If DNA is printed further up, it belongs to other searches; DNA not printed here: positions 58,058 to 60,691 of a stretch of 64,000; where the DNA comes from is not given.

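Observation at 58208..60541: Secreted fusion of an Asp-box beta-propeller and a lipase-like alpha/beta hydrolase joined by a (TP)n linker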

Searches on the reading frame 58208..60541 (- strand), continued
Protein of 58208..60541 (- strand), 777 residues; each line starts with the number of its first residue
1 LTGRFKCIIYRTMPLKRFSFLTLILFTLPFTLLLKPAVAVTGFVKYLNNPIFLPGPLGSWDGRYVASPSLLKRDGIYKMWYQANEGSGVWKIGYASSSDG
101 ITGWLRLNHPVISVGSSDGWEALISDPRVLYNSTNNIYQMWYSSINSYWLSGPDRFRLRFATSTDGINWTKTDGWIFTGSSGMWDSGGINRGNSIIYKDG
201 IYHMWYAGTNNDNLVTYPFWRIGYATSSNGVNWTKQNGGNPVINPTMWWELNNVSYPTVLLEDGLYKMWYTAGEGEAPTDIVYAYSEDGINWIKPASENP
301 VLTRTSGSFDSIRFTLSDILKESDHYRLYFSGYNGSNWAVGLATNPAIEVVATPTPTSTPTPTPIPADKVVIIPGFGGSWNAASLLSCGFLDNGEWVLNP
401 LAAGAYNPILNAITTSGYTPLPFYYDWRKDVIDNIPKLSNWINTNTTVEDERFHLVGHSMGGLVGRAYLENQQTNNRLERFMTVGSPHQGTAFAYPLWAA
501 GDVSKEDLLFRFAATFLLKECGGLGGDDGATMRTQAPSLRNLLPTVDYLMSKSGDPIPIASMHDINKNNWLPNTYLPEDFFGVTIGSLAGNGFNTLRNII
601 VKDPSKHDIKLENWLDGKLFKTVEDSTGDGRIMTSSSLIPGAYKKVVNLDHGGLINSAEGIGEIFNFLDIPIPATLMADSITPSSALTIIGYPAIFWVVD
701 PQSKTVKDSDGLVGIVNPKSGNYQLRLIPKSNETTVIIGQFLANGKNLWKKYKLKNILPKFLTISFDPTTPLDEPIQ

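Call 49: search_protein_families(library=pfam, proteins=[L007:6989-8926:+], max_evalue=0.001)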
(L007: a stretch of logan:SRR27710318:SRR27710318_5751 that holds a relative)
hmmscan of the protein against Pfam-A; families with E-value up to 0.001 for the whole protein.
L007:6989-8926:+ (646 aa): 7 families
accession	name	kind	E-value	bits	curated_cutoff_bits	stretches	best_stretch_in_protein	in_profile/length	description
PF02089.21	Palm_thioest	-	4.1e-08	33.7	26.8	1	293-358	49-112/254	Palmitoyl protein thioesterase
PF02450.21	LCAT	-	9.1e-07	28.9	21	1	296-384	92-190/392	Lecithin:cholesterol acyltransferase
PF07819.20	PGAP1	-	3.3e-06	27.5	24.3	1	317-362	89-135/233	PGAP1-like alpha/beta domain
PF00561.26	Abhydrolase_1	-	3.7e-06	27.2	25.8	1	309-370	59-120/245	alpha/beta hydrolase fold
PF12697.13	Abhydrolase_6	-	4.9e-06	27.8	26.3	1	243-366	1-107/217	Alpha/beta hydrolase family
PF24096.1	DUF7379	-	0.00045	20.6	33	1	317-365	68-121/191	Domain of unknown function (DUF7379)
PF06028.17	DUF915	-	0.00076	19.4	22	0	309-358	89-145/255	Alpha/beta hydrolase of unknown function (DUF915)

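Call 59: find_encoding_contigs(protein=window:58208-60505:-, flank=3000, max_places=3)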
Protein window:58208-60505:- (765 aa): 6 contigs read that carry it; 1 place shown.
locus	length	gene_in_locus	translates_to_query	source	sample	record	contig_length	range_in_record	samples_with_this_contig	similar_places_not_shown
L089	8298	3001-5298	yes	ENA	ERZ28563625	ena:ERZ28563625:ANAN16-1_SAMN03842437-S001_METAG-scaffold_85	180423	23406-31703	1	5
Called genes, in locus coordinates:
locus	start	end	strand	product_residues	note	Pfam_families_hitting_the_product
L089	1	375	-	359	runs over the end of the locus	PF13439:Glyco_transf_4, PF00534:Glycos_transf_1, PF13692:Glyco_trans_1_4, PF13524:Glyco_trans_1_2 (weak)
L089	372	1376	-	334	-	PF13439:Glyco_transf_4 (weak), PF20706:GT4-conflict (faint), PF00534:Glycos_transf_1, PF13692:Glyco_trans_1_4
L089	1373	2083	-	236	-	PF00535:Glycos_transf_2 (weak)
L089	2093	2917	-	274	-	PF13489:Methyltransf_23, PF13847:Methyltransf_31, PF08241:Methyltransf_11, PF08242:Methyltransf_12 (weak), PF13649:Methyltransf_25 (weak)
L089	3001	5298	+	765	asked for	PF22847:Glyco_hydro_43_rel (faint), PF04041:Glyco_hydro_130 (faint), PF00561:Abhydrolase_1 (faint), PF02089:Palm_thioest, PF12697:Abhydrolase_6 (weak), PF02450:LCAT, PF07819:PGAP1 (weak), PF24096:DUF7379 (faint)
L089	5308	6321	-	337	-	PF00248:Aldo_ket_red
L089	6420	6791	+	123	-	PF00486:Trans_reg_C (faint)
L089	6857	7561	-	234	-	-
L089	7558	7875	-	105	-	-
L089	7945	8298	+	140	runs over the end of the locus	-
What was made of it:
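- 58208..60505 (-): Coding sequence from the likely ATG start (M13 of the 777-codon ORF) to the TAA stop; 765 aa. An identical 765-aa product is called on the public contig ANAN16-1_SAMN03842437 scaffold_85 (call 59).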
